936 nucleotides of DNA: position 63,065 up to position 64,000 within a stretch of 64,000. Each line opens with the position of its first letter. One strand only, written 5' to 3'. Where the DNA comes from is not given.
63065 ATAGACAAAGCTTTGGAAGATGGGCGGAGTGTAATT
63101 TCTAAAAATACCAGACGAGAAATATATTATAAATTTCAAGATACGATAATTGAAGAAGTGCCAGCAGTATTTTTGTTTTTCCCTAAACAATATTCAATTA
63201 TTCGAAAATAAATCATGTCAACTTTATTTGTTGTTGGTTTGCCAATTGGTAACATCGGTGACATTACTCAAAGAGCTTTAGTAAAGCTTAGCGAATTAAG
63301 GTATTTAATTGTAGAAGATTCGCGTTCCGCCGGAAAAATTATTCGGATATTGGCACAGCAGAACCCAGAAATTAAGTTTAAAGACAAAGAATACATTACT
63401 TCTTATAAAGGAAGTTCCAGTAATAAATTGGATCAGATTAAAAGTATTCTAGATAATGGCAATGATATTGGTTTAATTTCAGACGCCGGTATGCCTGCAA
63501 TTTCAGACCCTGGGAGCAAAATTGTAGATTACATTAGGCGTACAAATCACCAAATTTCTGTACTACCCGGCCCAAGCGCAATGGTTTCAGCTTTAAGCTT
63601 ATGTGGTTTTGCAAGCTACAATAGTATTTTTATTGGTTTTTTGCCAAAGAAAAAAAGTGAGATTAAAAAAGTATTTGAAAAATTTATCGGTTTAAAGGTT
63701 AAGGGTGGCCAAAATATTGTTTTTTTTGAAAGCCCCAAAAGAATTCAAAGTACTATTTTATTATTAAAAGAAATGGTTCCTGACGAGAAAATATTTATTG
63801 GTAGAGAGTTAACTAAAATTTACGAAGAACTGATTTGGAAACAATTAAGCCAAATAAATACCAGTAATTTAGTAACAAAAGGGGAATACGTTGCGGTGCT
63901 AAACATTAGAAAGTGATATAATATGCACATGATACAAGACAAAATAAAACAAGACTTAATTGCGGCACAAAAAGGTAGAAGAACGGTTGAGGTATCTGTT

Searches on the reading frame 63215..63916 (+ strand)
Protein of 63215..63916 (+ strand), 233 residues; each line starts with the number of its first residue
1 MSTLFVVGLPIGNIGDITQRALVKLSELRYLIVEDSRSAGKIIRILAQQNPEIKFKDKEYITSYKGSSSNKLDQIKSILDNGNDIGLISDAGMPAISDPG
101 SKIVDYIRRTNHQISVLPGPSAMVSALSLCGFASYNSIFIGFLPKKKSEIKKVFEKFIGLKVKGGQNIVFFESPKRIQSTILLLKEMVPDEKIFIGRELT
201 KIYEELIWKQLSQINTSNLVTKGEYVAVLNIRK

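Call 45: find_encoding_contigs(protein=window:63215-63916:+, flank=10000, max_places=1)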
Protein window:63215-63916:+ (233 aa): 2 contigs read that carry it; 1 place shown.
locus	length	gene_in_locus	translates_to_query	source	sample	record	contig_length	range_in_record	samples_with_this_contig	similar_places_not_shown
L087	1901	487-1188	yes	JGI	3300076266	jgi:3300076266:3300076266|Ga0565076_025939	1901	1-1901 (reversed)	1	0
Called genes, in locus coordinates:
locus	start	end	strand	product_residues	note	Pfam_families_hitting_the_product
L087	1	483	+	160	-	?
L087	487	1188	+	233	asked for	PF00590:TP_methylase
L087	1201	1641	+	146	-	PF09424:YqeY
